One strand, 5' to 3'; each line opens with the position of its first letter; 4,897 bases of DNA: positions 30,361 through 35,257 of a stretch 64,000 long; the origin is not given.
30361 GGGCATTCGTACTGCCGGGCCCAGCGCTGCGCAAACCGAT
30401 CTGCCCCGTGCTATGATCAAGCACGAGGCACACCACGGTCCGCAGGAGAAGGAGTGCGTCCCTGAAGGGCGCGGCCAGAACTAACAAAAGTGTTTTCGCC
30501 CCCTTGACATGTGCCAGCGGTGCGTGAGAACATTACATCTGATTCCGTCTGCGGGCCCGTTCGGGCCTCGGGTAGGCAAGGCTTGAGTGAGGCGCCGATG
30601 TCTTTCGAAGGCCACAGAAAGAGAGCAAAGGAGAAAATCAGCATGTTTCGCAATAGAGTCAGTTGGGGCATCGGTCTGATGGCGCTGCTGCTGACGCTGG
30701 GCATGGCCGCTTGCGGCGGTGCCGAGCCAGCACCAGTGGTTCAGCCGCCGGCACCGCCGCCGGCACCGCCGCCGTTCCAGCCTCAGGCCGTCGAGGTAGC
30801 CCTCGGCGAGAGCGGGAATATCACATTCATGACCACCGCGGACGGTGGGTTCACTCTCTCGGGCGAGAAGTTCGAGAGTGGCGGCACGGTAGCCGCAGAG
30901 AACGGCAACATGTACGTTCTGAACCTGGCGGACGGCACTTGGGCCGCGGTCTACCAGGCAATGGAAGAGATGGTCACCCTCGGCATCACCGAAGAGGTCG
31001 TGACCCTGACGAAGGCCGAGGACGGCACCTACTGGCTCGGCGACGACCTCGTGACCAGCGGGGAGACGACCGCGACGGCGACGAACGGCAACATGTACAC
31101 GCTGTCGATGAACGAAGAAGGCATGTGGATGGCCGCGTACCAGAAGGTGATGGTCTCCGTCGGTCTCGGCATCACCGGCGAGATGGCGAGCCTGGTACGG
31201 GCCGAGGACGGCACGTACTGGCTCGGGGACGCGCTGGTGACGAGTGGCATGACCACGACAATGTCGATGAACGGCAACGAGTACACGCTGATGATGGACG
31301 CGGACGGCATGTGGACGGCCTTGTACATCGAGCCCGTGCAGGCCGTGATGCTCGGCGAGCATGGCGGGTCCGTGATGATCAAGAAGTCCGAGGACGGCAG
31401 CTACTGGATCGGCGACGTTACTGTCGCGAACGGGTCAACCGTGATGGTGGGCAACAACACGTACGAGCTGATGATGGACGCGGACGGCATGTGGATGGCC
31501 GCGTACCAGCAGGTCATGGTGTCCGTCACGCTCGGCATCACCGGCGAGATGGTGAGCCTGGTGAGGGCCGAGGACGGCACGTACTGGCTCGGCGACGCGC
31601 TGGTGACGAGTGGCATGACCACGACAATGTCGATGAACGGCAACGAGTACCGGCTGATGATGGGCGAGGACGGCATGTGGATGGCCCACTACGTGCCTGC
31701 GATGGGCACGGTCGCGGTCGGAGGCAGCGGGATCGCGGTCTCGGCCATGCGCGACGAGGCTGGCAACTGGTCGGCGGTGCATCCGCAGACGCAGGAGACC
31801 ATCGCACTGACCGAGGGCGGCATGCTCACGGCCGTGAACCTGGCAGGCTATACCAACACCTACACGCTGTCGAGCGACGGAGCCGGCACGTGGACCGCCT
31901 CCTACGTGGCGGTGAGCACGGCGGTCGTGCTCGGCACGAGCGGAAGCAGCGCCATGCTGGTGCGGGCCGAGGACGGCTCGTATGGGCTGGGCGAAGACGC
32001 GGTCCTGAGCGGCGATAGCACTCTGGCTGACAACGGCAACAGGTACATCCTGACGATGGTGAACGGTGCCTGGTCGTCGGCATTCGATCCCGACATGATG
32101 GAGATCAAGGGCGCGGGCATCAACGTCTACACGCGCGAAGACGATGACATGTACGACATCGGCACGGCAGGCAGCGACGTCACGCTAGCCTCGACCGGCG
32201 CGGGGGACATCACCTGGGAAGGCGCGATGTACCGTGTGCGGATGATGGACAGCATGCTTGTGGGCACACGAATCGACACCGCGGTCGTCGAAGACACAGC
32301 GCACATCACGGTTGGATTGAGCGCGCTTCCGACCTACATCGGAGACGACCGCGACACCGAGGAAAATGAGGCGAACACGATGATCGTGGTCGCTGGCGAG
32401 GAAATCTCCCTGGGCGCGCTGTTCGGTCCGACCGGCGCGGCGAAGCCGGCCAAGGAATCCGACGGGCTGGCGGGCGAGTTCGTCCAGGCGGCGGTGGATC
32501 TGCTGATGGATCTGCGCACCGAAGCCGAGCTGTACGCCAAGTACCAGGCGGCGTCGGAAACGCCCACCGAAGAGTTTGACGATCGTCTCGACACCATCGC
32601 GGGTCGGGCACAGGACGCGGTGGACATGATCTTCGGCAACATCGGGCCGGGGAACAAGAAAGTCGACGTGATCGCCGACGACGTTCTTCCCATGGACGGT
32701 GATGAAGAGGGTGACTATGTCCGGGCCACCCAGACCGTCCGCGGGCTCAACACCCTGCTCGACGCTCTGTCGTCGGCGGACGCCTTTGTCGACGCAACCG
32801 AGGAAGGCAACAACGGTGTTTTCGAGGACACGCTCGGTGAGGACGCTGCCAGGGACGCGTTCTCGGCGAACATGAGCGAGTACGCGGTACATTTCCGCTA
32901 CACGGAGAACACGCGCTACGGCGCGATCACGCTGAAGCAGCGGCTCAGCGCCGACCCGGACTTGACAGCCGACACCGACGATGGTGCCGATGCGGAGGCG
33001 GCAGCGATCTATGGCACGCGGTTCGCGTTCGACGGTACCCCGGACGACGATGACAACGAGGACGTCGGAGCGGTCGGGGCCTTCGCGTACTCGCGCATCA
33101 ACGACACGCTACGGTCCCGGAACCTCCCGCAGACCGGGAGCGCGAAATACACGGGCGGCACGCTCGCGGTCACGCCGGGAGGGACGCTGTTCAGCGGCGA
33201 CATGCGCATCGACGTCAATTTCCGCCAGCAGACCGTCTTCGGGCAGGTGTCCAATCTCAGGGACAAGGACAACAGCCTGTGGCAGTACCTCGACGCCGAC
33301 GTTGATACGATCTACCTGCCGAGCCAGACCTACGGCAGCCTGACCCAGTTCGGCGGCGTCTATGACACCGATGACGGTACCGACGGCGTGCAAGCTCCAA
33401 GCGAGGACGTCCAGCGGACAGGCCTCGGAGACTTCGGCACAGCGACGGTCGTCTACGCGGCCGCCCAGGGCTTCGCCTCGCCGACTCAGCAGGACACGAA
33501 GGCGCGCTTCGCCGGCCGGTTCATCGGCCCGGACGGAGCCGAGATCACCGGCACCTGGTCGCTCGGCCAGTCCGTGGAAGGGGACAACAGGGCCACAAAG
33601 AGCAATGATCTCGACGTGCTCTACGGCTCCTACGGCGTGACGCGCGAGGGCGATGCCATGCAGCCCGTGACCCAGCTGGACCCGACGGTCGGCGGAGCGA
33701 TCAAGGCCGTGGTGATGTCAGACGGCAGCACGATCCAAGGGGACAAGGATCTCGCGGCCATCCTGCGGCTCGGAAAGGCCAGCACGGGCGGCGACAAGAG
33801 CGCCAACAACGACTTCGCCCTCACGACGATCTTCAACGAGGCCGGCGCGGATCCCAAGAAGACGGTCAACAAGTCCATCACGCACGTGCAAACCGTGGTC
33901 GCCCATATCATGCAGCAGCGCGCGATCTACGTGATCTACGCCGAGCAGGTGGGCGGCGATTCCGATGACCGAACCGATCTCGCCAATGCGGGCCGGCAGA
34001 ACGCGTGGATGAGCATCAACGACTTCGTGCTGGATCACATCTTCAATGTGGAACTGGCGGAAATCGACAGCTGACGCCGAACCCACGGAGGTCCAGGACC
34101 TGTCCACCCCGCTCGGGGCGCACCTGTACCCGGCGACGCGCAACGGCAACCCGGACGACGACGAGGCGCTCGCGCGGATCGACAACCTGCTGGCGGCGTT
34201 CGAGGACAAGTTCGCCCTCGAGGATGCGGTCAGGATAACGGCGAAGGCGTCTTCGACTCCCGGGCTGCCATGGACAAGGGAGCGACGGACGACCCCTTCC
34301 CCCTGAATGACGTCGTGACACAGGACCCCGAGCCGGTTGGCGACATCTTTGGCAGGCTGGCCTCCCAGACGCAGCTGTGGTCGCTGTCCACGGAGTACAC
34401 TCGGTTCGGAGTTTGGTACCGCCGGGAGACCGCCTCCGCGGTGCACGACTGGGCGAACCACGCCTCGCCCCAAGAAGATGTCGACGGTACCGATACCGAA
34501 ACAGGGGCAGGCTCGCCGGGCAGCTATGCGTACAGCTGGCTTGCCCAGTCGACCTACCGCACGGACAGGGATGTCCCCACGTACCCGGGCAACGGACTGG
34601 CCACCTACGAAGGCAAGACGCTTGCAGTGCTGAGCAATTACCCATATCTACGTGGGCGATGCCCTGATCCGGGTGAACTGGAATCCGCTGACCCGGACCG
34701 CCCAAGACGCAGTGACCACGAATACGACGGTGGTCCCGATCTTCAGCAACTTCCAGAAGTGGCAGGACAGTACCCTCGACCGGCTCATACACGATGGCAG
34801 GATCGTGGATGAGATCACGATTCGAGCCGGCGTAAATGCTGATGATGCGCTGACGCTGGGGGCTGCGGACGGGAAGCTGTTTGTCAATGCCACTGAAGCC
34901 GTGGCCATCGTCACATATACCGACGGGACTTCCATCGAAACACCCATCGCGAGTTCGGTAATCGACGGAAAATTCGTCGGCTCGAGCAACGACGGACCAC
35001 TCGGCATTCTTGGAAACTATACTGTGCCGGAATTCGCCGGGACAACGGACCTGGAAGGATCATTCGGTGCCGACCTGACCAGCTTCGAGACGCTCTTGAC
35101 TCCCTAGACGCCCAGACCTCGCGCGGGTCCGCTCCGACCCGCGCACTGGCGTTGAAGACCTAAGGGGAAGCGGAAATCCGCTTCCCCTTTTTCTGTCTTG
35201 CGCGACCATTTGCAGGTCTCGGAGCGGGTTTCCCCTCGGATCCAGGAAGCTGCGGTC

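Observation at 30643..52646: Slam-like translocon with two ~150-kDa repeat-bearing TbpB-fold lipoproteins: candidate new class of Slam-dependent surface lipoproteins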

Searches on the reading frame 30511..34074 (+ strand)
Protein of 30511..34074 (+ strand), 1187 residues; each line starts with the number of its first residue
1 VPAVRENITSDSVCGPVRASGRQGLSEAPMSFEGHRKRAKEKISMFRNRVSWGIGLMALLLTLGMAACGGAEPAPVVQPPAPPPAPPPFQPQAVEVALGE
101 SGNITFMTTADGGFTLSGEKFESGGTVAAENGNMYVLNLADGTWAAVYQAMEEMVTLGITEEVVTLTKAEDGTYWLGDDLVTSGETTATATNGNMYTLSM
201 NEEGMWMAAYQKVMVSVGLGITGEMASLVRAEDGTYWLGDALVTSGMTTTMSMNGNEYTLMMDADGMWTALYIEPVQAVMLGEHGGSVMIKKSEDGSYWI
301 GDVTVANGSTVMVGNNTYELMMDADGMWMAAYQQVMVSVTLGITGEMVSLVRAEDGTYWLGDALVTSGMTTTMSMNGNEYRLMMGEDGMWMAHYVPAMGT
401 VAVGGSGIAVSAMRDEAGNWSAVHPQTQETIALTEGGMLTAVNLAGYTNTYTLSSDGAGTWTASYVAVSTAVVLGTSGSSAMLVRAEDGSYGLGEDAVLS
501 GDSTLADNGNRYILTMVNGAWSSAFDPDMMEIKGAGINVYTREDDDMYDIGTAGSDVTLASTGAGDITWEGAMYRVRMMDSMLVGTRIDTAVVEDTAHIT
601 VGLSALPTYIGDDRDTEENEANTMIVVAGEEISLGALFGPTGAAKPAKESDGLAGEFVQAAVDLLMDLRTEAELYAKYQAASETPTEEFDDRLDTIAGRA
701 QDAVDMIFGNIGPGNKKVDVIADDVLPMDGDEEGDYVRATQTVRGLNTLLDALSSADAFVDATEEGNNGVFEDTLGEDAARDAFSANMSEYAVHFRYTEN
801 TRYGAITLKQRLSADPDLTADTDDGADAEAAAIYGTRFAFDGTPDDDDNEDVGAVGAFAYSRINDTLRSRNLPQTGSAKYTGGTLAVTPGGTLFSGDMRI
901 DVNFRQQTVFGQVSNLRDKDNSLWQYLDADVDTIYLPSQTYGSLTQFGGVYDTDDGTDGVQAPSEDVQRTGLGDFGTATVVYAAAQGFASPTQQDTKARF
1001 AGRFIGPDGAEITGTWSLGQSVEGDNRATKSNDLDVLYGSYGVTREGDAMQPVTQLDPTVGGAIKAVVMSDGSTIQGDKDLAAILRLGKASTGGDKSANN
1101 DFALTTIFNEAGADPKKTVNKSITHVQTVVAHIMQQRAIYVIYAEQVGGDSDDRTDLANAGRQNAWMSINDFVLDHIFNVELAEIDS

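Call 6: search_protein_families(library=pfam, proteins=[window:30511-34074:+], max_evalue=1)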
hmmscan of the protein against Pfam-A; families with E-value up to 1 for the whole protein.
window:30511-34074:+ (1187 aa): 3 families
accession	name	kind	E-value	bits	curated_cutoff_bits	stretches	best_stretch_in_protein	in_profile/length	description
PF01298.24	TbpB_B_D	-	0.0005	21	26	1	872-1042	1-123/126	C-lobe and N-lobe beta barrels of Tf-binding protein B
PF08794.16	FHBP_C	-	0.0024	19.1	28.1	1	871-920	2-47/97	Factor H binding protein, C-terminal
PF24619.1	Ig_SibA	-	0.18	12.2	27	0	375-422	81-127/135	SibA-like, immunoglobulin-like domain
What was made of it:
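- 30643..35107 (+): Lipoprotein A gene, a diverged paralogue. Lipobox GMAAC, poly-Pro, 7-8 repeats, two lobes. Reading frame broken near 34072, 34240 and 34637. TbpB_B_D 21 bits at residues 872-1042 of the 1187-aa ORF translation from 30511 (828-998 counted from the ATG at 30643), call 6.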

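Call 7: search_protein_families(library=ncbifam, proteins=[window:30511-34074:+], max_evalue=1)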
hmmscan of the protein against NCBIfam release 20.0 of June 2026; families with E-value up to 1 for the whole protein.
window:30511-34074:+ (1187 aa): 2 families
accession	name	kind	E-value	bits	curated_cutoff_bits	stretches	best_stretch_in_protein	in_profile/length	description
NF033510.3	Ca_tandemer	repeat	1e-07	32.2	50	2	348-420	24-95/96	Ca2+-stabilized repeat-containing adhesin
NF041636.1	slam_lipo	equivalog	5.5e-05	23.5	80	1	865-917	39-93/154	Slam-dependent surface lipoprotein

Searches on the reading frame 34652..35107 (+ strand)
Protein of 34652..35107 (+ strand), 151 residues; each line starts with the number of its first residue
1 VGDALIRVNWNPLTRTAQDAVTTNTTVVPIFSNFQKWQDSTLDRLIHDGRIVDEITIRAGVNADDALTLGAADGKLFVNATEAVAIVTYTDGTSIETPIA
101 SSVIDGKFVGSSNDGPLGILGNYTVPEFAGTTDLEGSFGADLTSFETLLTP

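Call 6: search_protein_families(library=pfam, proteins=[window:34652-35107:+], max_evalue=1)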
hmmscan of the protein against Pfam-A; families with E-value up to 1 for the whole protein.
window:34652-35107:+ (151 aa): 0 families

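Call 7: search_protein_families(library=ncbifam, proteins=[window:34652-35107:+], max_evalue=1)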
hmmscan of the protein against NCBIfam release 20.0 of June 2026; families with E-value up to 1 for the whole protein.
window:34652-35107:+ (151 aa): 1 family
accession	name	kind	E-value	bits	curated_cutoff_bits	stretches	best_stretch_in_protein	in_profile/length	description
NF043014.1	DArabDhDalD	equivalog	0.18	10.5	600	1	19-86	368-436/452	D-arabinitol 4-dehydrogenase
